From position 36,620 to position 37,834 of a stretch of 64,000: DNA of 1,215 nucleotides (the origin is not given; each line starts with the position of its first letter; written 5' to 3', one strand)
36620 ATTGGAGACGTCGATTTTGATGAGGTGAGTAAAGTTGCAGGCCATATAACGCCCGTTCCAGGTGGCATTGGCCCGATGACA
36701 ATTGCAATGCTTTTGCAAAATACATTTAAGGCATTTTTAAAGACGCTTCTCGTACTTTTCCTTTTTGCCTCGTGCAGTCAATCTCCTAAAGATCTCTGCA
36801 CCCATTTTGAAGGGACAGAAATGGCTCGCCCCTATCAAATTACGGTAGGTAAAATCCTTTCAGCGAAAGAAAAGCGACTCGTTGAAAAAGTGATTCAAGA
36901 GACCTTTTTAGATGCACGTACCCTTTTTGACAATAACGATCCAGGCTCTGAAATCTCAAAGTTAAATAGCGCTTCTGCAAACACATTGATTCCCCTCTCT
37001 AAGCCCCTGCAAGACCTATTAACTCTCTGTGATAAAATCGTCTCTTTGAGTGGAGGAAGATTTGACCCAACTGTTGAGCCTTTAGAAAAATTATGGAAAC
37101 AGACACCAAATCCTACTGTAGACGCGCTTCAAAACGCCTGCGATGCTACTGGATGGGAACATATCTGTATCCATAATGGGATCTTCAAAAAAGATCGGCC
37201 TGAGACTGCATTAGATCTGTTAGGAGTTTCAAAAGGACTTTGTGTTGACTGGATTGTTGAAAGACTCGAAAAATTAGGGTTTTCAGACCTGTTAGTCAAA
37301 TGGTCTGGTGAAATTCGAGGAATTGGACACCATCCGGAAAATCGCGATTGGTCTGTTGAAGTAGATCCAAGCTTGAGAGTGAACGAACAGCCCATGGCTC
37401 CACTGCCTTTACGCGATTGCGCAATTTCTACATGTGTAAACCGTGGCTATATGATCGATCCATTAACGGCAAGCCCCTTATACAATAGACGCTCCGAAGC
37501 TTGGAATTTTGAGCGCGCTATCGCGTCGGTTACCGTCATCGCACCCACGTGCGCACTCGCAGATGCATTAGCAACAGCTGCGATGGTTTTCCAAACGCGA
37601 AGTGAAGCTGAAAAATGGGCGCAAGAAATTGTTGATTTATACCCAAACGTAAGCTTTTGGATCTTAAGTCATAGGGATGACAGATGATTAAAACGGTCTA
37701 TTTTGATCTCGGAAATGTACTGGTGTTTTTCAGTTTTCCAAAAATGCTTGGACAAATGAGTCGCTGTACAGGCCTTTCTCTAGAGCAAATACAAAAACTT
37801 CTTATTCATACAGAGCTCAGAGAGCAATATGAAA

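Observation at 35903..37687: Cytoplasmic FolD and periplasmic lipoprotein-type ApbE encoded in one uninterrupted reading frame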

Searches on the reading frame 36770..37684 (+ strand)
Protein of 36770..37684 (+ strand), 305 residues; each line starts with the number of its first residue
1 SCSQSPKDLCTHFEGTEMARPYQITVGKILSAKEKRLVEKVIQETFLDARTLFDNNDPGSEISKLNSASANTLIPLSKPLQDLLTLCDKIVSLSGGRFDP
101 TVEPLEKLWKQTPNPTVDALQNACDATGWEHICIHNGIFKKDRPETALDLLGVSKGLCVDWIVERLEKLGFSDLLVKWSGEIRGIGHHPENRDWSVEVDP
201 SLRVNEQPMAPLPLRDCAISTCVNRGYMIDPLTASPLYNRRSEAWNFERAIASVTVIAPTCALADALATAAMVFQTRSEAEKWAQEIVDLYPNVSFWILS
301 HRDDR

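Call 11: find_related_loci(query=A2, collection=genome_contigs, flank=4000)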
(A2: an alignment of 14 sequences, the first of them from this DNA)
Query A2 (303 aa) in genome_contigs; peptide patterns used: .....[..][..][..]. (x = any residue, [..] = any of these).
283 stretches matched a pattern; 157 encode a relative of the query (tblastn E <= 1e-3); the best 80 are kept; 80 distinct loci.
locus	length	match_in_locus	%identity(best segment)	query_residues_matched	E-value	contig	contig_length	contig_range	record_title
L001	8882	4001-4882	59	1-302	3e-121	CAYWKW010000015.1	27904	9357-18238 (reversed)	MAG TPA_asm: uncultured bacterium isolate SRP200132_co2_218 genome assembly, contig: NODE_1277_length_27904_cov_10.50213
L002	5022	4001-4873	60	8-300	1e-118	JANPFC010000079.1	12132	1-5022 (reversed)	MAG: Chlamydiota bacterium isolate VAR_78_metabat_106 VAR_78_k141_761061, whole genome shotgun sequence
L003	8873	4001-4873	56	5-300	8e-112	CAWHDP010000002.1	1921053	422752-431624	MAG: uncultured Chlamydiae bacterium isolate MFD04780.bin.1.32 genome assembly, contig: contig_180, whole genome shotgun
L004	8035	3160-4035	58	2-300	8e-110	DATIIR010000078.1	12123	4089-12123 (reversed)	MAG TPA_asm: Chlamydiales bacterium isolate SMAG_U15670 k141_212160, whole genome shotgun sequence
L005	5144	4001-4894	57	1-300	2e-106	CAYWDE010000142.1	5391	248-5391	MAG TPA_asm: uncultured bacterium isolate SRP302895_co1_246 genome assembly, contig: NODE_32699_length_5391_cov_4.008808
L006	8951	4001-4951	51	4-303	1e-104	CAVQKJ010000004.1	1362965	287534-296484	MAG: uncultured Chlamydiae bacterium isolate MFD00008.bin.3.143 genome assembly, contig: contig_22723, whole genome shot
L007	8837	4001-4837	57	5-300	1e-98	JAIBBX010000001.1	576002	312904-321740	MAG: Parachlamydiales bacterium isolate SSF52 NODE_45_length_576002_cov_25.423217, whole genome shotgun sequence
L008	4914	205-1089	51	5-302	8e-96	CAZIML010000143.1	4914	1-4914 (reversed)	MAG TPA_asm: uncultured bacterium isolate SRP298887_co1_67 genome assembly, contig: NODE_22280_length_4914_cov_3.904507,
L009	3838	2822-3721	47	9-299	8e-85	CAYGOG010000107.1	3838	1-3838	MAG TPA_asm: uncultured bacterium isolate ERP113451_co6_82 genome assembly, contig: NODE_17325_length_3838_cov_6.343114,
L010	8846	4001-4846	57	5-300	2e-100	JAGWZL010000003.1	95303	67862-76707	MAG: Verrucomicrobia bacterium isolate REEB52 contig-150_168, whole genome shotgun sequence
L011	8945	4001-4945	45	2-303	4e-78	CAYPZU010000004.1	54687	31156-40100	MAG TPA_asm: uncultured bacterium isolate SRP292972_co2_195 genome assembly, contig: NODE_508_length_54687_cov_8.603584,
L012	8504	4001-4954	39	2-302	2e-69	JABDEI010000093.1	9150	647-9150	MAG: Chlamydiae bacterium isolate BWMinHeated_Nextera37_MAG3 3300020917.a:Ga0207105_1326, whole genome shotgun sequence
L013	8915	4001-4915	40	11-303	7e-69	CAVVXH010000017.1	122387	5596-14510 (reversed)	MAG: uncultured Parachlamydiaceae bacterium isolate MFD04540.bin.3.34 genome assembly, contig: contig_67202, whole genom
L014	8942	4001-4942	40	2-303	5e-68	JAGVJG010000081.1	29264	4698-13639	MAG: Parachlamydiales bacterium isolate SW_18 c_000000059773, whole genome shotgun sequence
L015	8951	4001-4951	38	1-303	2e-66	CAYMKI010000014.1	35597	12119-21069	MAG TPA_asm: uncultured bacterium isolate SRP296810_co1_95 genome assembly, contig: NODE_1048_length_35597_cov_4.796297,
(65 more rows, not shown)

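Call 15: search_solved_structures(query=window:36770-37684:+, max_evalue=0.001, show_alignments=3)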
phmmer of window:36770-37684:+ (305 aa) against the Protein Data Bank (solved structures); distinct sequences matched with E-value up to 0.001: 13.
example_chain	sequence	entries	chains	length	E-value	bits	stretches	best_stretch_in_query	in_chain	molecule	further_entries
4xgx_A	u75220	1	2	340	2.4e-18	69.5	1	11-280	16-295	FAD:protein FMN transferase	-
4xgw_A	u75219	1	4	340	8.1e-18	67.8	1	11-280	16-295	FAD:protein FMN transferase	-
2o18_A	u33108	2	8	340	2.9e-17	66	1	11-280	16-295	Thiamine biosynthesis lipoprotein apbE | FAD:protein FMN transferase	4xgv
6nxi_A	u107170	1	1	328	3.9e-17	65.6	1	12-275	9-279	FAD:protein FMN transferase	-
6nxj_A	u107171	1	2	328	4.4e-17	65.4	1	12-275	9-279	FAD:protein FMN transferase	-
5mgy_H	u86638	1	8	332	1.5e-15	60.4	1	58-274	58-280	FAD:protein FMN transferase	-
3pnd_A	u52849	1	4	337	1.5e-15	60.4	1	13-282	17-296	Thiamine biosynthesis lipoprotein ApbE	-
1vrm_A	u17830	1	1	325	8.9e-09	38.1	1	36-296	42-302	hypothetical protein TM1553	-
4ifu_A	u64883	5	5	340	6.2e-08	35.3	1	51-274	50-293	FAD:protein FMN transferase | Thiamine biosynthesis lipoprotein ApbE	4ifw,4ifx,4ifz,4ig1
7mgt_A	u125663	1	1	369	7.8e-08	35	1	51-274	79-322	FAD:protein FMN transferase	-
7esa_A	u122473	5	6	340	1.7e-07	33.9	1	46-272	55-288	FAD:protein FMN transferase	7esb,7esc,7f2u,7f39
4xdt_A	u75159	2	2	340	3.8e-07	32.8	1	59-274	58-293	FAD:protein FMN transferase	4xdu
4xdr_A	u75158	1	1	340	7.8e-07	31.7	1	51-274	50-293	FAD:protein FMN transferase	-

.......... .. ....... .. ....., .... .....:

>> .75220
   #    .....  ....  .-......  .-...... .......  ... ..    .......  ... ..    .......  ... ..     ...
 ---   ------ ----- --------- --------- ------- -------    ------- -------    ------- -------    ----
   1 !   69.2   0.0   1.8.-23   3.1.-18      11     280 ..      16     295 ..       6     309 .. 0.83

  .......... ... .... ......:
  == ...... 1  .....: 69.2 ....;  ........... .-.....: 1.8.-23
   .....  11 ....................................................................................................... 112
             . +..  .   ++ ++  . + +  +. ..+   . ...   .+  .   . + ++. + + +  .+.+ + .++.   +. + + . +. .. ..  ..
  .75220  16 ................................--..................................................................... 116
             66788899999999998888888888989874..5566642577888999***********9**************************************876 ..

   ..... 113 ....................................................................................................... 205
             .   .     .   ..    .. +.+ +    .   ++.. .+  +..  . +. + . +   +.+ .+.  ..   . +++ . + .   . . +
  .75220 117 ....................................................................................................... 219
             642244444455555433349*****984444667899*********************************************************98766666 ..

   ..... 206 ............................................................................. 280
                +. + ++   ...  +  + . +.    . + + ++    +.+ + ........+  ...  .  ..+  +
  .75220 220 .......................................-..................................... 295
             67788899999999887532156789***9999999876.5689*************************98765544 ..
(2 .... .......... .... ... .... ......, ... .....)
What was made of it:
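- On ApbE/Ftp FAD:protein FMN transferase: PDB ApbE hits at 2e-18 (call 15).
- Tried and rejected: The first phmmer alignment to E. coli ApbE misplaced the IDP motif (call 15).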

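Call 20: find_related_loci(query=A2, collection=metagenome_contigs, flank=2500)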
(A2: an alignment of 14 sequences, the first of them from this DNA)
Query A2 (303 aa) in metagenome_contigs; peptide patterns used: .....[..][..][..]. (x = any residue, [..] = any of these).
275 stretches matched a pattern; 137 encode a relative of the query (tblastn E <= 1e-3); the best 80 are kept; 80 distinct loci.
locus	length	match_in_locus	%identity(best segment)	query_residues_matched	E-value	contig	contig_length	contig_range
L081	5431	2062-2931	57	5-303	7e-120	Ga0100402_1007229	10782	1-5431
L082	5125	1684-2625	57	4-300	5e-109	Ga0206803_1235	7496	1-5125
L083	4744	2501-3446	49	2-299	4e-80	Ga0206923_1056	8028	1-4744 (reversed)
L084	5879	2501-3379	43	1-294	1e-74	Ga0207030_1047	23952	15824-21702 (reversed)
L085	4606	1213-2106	41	11-298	5e-72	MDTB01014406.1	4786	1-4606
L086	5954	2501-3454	39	2-302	9e-70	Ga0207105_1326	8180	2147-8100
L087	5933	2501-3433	39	6-298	3e-64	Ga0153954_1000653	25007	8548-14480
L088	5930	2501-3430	36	8-301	7e-64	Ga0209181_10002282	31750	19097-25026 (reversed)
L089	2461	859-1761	38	11-296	3e-64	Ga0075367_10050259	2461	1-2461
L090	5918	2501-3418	36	7-303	2e-63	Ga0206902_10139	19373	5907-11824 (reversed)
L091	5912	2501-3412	37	9-301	1e-62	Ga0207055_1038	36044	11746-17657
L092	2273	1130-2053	38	4-298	4e-62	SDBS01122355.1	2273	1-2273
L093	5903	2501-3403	37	11-300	4e-61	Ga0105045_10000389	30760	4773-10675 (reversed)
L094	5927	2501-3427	38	8-298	2e-60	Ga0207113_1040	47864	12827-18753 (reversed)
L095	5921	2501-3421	36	3-298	3e-60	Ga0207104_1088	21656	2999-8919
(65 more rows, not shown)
